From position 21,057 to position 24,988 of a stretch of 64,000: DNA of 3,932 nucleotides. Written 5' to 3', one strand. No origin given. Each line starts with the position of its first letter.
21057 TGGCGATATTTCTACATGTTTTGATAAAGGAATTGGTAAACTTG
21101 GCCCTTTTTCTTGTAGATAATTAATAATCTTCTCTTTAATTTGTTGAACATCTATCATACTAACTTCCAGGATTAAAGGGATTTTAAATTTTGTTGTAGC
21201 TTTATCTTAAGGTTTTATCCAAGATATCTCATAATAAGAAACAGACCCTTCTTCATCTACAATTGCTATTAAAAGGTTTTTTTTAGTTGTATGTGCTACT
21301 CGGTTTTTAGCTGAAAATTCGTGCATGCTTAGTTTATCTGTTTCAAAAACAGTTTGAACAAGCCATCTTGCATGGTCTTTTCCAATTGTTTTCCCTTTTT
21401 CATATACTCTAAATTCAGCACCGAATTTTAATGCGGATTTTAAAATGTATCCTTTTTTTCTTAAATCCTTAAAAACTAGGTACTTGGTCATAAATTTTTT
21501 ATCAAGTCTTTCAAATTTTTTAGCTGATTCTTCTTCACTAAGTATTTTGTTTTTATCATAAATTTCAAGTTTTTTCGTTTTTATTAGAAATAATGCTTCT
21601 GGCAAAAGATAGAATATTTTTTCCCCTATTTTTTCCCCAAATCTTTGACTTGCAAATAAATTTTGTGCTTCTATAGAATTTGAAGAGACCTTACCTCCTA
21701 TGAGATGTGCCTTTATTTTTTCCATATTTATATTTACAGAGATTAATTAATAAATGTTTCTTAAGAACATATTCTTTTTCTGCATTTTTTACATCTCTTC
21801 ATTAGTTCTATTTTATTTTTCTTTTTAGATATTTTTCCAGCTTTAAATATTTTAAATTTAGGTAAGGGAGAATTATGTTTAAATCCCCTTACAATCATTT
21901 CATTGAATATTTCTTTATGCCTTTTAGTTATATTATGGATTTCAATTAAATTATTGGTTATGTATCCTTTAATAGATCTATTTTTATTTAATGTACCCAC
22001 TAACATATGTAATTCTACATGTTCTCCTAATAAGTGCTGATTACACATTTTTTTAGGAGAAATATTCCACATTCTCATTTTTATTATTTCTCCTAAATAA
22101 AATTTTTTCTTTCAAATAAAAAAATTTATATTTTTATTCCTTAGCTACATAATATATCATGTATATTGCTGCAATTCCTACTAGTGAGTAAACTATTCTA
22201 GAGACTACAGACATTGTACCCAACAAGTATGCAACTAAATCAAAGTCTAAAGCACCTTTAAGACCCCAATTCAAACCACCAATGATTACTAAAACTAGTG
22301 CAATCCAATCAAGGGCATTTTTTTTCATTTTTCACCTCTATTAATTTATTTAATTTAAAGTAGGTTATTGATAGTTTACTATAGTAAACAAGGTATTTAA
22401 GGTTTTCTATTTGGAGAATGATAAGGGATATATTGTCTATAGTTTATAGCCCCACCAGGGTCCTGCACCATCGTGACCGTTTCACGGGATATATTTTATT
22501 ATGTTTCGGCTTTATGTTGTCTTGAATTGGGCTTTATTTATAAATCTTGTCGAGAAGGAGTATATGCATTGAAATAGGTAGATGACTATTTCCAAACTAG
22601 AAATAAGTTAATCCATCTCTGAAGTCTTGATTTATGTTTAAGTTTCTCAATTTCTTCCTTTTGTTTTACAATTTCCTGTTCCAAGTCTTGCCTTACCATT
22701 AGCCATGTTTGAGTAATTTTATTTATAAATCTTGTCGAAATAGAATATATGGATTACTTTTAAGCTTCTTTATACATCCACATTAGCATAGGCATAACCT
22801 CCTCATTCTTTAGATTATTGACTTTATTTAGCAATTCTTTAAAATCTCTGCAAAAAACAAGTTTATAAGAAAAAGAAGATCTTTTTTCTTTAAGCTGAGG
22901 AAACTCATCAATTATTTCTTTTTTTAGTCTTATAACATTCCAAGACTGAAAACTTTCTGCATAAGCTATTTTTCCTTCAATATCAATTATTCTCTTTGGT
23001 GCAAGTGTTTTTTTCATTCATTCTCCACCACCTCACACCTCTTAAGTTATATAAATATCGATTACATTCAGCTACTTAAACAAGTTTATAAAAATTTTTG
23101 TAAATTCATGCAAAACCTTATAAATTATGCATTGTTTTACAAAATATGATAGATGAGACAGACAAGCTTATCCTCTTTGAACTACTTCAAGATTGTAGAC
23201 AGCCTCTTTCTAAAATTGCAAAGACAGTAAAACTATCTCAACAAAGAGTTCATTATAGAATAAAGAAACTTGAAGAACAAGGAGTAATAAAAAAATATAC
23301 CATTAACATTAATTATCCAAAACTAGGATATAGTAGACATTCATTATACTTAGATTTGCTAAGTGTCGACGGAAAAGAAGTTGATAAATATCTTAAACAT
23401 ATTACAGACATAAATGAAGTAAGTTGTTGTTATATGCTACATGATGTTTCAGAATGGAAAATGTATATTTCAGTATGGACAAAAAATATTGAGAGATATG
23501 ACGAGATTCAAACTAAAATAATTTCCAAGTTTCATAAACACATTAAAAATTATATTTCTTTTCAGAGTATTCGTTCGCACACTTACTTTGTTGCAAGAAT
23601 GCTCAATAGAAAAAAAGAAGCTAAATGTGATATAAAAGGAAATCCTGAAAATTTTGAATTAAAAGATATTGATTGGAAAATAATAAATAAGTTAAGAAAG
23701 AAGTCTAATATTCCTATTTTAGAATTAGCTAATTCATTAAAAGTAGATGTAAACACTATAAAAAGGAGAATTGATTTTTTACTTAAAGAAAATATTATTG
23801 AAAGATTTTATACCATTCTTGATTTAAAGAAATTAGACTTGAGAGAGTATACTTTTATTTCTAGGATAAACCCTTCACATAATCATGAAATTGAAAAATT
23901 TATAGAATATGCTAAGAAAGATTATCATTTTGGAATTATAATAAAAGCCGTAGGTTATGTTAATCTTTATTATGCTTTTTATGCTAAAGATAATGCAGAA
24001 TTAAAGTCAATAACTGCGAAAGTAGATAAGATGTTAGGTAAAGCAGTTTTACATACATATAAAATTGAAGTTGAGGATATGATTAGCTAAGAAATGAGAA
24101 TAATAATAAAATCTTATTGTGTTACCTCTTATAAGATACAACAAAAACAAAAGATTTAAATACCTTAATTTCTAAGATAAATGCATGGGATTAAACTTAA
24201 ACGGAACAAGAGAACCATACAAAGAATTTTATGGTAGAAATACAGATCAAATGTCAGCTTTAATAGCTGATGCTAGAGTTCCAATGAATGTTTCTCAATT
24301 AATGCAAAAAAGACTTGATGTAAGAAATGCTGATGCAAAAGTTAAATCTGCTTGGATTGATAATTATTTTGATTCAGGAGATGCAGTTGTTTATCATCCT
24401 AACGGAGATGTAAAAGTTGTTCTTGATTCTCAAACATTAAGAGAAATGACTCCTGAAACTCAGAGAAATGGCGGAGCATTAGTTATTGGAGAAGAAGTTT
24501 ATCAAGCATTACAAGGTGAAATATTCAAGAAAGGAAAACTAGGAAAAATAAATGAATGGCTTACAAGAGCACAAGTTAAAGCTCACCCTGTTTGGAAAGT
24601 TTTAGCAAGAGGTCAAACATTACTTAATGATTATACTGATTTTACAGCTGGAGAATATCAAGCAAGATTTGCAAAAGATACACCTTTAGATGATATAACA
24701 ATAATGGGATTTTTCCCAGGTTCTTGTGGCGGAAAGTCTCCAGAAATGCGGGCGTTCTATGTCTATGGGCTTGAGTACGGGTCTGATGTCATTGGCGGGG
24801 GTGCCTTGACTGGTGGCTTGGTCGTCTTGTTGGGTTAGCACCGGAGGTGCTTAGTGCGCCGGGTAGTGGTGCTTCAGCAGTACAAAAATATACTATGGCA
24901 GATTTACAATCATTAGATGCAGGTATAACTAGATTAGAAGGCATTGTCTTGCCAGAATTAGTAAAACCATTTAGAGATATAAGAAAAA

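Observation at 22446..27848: The DGR cassette rides on a ~5.3-kb integrase/tRNA-Gln integrative element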

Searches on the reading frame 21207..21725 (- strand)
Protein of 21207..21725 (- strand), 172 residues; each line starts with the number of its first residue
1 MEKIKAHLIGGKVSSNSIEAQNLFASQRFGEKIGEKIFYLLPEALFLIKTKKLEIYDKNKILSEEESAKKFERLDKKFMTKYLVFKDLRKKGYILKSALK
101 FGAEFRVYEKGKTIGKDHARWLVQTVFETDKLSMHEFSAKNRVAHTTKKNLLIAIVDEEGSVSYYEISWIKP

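Call 9: search_protein_families(library=pfam, proteins=[window:21207-21725:-], max_evalue=0.01)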
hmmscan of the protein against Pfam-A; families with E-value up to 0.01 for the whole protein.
window:21207-21725:- (172 aa): 3 families
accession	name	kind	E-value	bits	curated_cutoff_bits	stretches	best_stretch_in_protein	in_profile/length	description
PF01974.23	tRNA_int_endo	-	2.9e-27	95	27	1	78-164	1-85/85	tRNA intron endonuclease, catalytic C-terminal domain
PF02778.19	tRNA_int_endo_N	-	2.1e-09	37.2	21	1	5-66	2-65/67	tRNA intron endonuclease, N-terminal domain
PF09631.16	Sen15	-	0.0011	19.7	22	1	120-167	42-91/101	Sen15 protein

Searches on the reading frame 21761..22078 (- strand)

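Call 9: search_protein_families(library=pfam, proteins=[window:21761-22078:-], max_evalue=0.01)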
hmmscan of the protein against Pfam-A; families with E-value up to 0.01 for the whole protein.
window:21761-22078:- (105 aa): 1 family
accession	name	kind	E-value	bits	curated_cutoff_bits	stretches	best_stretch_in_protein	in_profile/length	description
PF03013.19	Pyr_excise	-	5.2e-15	56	23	1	1-72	1-79/81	Pyrimidine dimer DNA glycosylase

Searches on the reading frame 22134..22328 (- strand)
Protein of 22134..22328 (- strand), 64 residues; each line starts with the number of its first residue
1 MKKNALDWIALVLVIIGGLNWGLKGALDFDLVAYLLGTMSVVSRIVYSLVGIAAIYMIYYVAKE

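Call 9: search_protein_families(library=pfam, proteins=[window:22134-22328:-], max_evalue=0.01)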
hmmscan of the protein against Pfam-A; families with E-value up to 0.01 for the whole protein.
window:22134-22328:- (64 aa): 1 family
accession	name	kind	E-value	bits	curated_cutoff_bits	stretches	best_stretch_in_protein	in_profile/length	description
PF04070.17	DUF378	-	1.3e-23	83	25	1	5-60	2-58/60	Domain of unknown function (DUF378)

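Call 14: find_encoding_contigs(protein=window:22134-22328:-, flank=10000, max_places=10)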
Protein window:22134-22328:- (64 aa): 9 contigs read that carry it; 6 places shown.
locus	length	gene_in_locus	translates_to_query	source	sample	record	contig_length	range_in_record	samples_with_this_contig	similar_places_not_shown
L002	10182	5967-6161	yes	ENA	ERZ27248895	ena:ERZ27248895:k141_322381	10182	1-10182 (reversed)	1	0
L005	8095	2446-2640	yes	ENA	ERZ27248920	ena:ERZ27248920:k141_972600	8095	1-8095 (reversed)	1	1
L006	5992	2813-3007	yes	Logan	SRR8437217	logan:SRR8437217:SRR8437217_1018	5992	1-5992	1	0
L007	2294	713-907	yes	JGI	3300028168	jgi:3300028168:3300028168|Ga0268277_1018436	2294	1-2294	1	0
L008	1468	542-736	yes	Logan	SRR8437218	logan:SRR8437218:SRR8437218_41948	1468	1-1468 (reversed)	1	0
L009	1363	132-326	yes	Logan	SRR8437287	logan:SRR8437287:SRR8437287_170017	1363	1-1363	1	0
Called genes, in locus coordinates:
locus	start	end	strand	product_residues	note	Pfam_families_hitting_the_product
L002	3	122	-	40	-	?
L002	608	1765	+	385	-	PF00589:Phage_integrase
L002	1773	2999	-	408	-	-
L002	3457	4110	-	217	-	-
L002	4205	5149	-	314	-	PF01047:MarR (faint), PF12840:HTH_20 (faint), PF13404:HTH_AsnC-type, PF13412:HTH_24, PF25212:HVO_A0114 (faint), PF13412:HTH_24 (weak)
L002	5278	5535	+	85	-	-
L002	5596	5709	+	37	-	-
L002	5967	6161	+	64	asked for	PF04070:DUF378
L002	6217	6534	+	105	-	PF03013:Pyr_excise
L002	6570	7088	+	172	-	PF02778:tRNA_int_endo_N, PF01974:tRNA_int_endo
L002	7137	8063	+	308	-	-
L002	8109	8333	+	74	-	PF00833:Ribosomal_S17e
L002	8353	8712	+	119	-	PF01918:Alba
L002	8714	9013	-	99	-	PF26768:YtrI_N (weak)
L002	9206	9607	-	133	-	PF11969:DcpS_C, PF01230:HIT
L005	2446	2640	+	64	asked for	PF04070:DUF378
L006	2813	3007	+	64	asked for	PF04070:DUF378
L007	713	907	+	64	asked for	PF04070:DUF378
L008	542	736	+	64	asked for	PF04070:DUF378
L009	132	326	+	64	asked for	PF04070:DUF378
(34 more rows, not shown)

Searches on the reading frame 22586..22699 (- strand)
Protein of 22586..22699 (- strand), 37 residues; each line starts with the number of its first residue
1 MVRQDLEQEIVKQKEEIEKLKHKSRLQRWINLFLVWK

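Call 87: search_protein_families(library=pfam, proteins=[window:22586-22699:-], max_evalue=1)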
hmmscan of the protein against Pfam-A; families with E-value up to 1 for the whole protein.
window:22586-22699:- (37 aa): 3 families
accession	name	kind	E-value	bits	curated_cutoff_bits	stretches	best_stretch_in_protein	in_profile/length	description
PF23134.2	TRIP4_3rd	-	0.023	15.5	27.7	1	9-31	21-43/54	TRIP4, third domain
PF16808.10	PKcGMP_CC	-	0.044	13.8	35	1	5-23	12-30/35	Coiled-coil N-terminus of cGMP-dependent protein kinase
PF09457.15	RBD-FIP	-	0.55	10.6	23.3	0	3-27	2-20/41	FIP domain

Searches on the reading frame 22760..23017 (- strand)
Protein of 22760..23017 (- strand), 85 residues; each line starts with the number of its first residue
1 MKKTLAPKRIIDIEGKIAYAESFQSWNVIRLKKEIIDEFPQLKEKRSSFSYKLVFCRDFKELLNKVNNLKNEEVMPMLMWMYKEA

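Call 9: search_protein_families(library=pfam, proteins=[window:22760-23017:-], max_evalue=0.01)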
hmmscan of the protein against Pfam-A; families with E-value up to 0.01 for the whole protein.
window:22760-23017:- (85 aa): 0 families

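Call 62: search_protein_families(library=ncbifam, proteins=[window:22760-23017:-], max_evalue=0.01)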
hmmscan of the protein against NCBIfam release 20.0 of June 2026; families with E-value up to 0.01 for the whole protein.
window:22760-23017:- (85 aa): 0 families

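Call 63: search_protein_families(library=phrogs, proteins=[window:22760-23017:-], max_evalue=0.01)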
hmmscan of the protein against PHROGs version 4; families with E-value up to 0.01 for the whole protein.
window:22760-23017:- (85 aa): 0 families

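Call 67: find_homologous_proteins(query=window:22760-23017:-, max_evalue=0.001)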
Query window:22760-23017:- (85 aa): 26 proteins with E <= 0.001 among 28 candidates.
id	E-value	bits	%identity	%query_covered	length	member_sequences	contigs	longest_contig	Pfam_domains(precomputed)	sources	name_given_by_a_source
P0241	3.1e-46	172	93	100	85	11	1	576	-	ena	-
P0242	1.3e-39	151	78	100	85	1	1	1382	-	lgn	-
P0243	1.4e-37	145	74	99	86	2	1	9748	-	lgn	-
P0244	3.0e-37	144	75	99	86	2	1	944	-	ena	-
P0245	1.4e-36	142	73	99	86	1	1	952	-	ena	-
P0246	3.1e-36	141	71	99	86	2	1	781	-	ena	-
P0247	9.9e-35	136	71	99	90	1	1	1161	-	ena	-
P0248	4.2e-34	134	71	98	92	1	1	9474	-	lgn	-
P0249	2.0e-33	132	69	99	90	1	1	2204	-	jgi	-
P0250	2.7e-33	131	68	100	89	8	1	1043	-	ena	-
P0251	4.9e-33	130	71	99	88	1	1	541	-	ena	-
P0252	1.1e-32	129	71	99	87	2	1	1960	-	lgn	-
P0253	3.9e-32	127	68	99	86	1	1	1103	-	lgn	-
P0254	3.2e-31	125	65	98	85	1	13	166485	-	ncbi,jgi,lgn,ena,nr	ncbi:hypothetical protein HOA55_01985 [archaeon]|jgi:hypothetical protein|nr:hypothetical protein [a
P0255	7.6e-31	123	66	98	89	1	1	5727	-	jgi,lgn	jgi:hypothetical protein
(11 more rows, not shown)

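Call 75: predict_structure(alignment_id=A3)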
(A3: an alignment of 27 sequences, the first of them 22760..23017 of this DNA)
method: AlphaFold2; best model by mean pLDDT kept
length: 85 residues; sequences in the alignment: 27
mean_pLDDT: 71.7   pTM: 0.52
mean pLDDT of the five models: 71.7, 69.8, 65.0, 64.3, 63.3
residues with pLDDT >= 90: 8; 70-90: 42; 50-70: 29; < 50: 6
segments of 3 or more residues with pLDDT < 50: 23-26
pLDDT, mean of each block of 10 residues (from residue 1): 68 67 53 73 61 85 89 79 72
secondary structure, 60 per line:
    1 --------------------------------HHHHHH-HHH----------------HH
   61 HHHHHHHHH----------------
elements in order: H33-38 H59-69

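Call 80: fold_search(model_id=the predicted structure, library=pdb)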
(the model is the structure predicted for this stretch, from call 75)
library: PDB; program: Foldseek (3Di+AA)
matches with E <= 10: 0; with E <= 0.001: 0
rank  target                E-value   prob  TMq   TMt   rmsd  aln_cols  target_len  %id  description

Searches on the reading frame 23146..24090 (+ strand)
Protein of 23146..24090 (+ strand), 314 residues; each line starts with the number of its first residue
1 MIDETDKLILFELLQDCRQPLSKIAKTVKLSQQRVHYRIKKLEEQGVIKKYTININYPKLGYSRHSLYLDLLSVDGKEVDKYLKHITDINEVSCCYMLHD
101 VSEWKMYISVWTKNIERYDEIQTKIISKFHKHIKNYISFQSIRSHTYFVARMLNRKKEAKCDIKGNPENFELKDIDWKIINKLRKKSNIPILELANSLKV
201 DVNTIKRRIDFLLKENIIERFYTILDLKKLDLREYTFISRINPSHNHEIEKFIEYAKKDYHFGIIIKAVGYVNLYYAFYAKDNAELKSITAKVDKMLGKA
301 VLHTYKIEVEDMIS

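Call 9: search_protein_families(library=pfam, proteins=[window:23146-24090:+], max_evalue=0.01)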
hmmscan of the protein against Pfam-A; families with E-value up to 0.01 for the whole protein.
window:23146-24090:+ (314 aa): 17 families
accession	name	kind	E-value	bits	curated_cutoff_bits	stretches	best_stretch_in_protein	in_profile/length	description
PF13412.12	HTH_24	-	3.8e-22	78.1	21.9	2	2-49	1-48/48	Winged helix-turn-helix DNA-binding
PF13404.12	HTH_AsnC-type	-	4.9e-19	68.3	27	2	2-43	1-42/42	AsnC-type helix-turn-helix domain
PF01047.28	MarR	-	3.7e-09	36.8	24.6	2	8-51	7-50/59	MarR family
PF25212.1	HVO_A0114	-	8.2e-07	29.2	27.6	0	172-220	20-68/84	HVO_A0114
PF12840.13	HTH_20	-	6.8e-06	26.4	27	1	19-49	19-49/51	Helix-turn-helix domain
PF08279.18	HTH_11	-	2.4e-05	24.6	25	0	178-216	4-43/55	HTH domain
PF04182.18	B-block_TFIIIC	-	0.0003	21.2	22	1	24-53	24-53/73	B-block binding subunit of TFIIIC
PF13545.12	HTH_Crp_2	-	0.00042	20.7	27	0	23-56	27-62/70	Crp-like helix-turn-helix domain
PF01022.26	HTH_5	-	0.00043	20.5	22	0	17-50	14-47/47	Bacterial regulatory protein, arsR family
PF22451.2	NirdL-like_HTH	-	0.00052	20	27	0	17-48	15-46/47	Siroheme decarboxylase NirDL-like HTH domain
PF01978.25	TrmB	-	0.0007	19.8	25.6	0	4-53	8-57/68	Sugar-specific transcriptional regulator TrmB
PF08220.18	HTH_DeoR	-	0.00083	19.5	21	0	178-222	4-48/57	DeoR-like helix-turn-helix domain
PF16221.11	HTH_47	-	0.003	17.5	27.1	0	14-49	42-77/78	winged helix-turn-helix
PF17805.7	AsnC_trans_reg2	-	0.0063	17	27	0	60-130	2-72/86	AsnC-like ligand binding domain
PF01037.27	AsnC_trans_reg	-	0.0069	16.7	25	0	72-129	3-59/73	Lrp/AsnC ligand binding domain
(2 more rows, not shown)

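Call 62: search_protein_families(library=ncbifam, proteins=[window:23146-24090:+], max_evalue=0.01)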
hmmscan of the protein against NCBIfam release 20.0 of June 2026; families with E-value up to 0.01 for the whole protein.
window:23146-24090:+ (314 aa): 15 families
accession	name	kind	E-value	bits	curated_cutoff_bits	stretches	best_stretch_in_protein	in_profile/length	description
NF053758.1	ChrTpTrnRegChrS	equivalog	3.4e-23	82.2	250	2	2-117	12-124/158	chromate efflux transcriptional regulator ChrS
NF040820.1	trans_reg_LrpA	equivalog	1e-21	77.3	250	2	1-134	1-130/141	HTH-type transcriptional regulator LrpA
NF008384.0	PRK11179.1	equivalog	2.1e-20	73.1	227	2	2-126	7-128/153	transcriptional regulator AsnC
NF040947.1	trans_reg_LysM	equivalog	1.4e-17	63.8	180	2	2-58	1-57/136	HTH-type transcriptional regulator LysM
NF041396.1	TranRegLrp_Halo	equivalog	2e-16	60.2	190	2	4-96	5-95/149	HTH-type transcriptional regulator Lrp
NF040707.3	Siroheme_Dcarb_AhbB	equivalog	1.3e-14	54.1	125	1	14-140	9-134/146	siroheme decarboxylase subunit beta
NF008370.0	PRK11169.1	equivalog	7.4e-11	42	233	1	2-98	12-109/164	leucine-responsive transcriptional regulator Lrp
NF041395.1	TranRegLrpA1_Halo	equivalog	2.7e-08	33.9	250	1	4-99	5-95/142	HTH-type transcriptional regulator LrpA1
NF040708.3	Siroheme_Dcarb_AhbA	equivalog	5.2e-08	32.8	140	1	18-110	16-103/144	siroheme decarboxylase subunit alpha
NF040939.2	trans_reg_lrs14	equivalog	9e-08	32.1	90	1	2-52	19-70/103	Lrs14 family HTH-type transcriptional regulator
NF053606.1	Sta1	subfamily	1e-07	31.9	80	1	170-251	16-95/100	Sta1 family transcriptional regulator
TIGR01884.1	cas_HTH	subfamily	3.4e-05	23.3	60.2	0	169-220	137-188/202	CRISPR-associated CARF protein Csa3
TIGR02702.1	SufR_cyano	equivalog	0.00055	19.7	178.8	0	5-52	2-49/208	iron-sulfur cluster biosynthesis transcriptional regulator SufR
NF033788.1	HTH_metalloreg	subfamily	0.0046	16.7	55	0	8-50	14-57/77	metalloregulator ArsR/SmtB family transcription factor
TIGR04176.1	MarR_EPS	equivalog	0.0053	16.8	88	0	19-62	19-62/105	MarR family EPS-associated transcriptional regulator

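Call 63: search_protein_families(library=phrogs, proteins=[window:23146-24090:+], max_evalue=0.01)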
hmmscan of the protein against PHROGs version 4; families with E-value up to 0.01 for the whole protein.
window:23146-24090:+ (314 aa): 4 families
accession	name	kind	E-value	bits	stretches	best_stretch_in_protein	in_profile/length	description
phrog_12156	-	DNA, RNA and nucleotide metabolism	2.7e-06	27.3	1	167-220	416-469/485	DNA helicase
phrog_2440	-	transcription regulation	8.4e-06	26.7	0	4-51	28-78/126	transcriptional regulator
phrog_3502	-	unknown function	0.0023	19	0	22-51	74-104/131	-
phrog_8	-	transcription regulation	0.0059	17.1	0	113-207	15-108/346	transcriptional regulator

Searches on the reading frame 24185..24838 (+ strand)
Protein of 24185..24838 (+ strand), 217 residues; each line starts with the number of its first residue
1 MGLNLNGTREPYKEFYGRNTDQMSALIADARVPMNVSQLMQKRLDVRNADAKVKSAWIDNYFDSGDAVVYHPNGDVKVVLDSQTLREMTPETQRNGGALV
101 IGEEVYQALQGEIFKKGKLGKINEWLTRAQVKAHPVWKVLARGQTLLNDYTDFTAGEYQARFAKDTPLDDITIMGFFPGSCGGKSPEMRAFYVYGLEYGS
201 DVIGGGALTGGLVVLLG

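Call 9: search_protein_families(library=pfam, proteins=[window:24185-24838:+], max_evalue=0.01)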
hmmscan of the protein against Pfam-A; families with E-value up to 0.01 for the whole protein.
window:24185-24838:+ (217 aa): 0 families

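Call 62: search_protein_families(library=ncbifam, proteins=[window:24185-24838:+], max_evalue=0.01)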
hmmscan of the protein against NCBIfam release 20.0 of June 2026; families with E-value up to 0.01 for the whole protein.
window:24185-24838:+ (217 aa): 0 families

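Call 63: search_protein_families(library=phrogs, proteins=[window:24185-24838:+], max_evalue=0.01)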
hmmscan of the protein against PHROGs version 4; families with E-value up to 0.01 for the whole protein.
window:24185-24838:+ (217 aa): 0 families

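Call 89: find_related_loci(query=window:24185-24838:+, collection=viral_contigs, flank=10000)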
Query window:24185-24838:+ (217 aa) in viral_contigs; peptide patterns used: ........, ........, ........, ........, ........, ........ (x = any residue, [..] = any of these).
3 stretches matched a pattern, but none encodes a relative of the query by tblastn (E <= 1e-3).
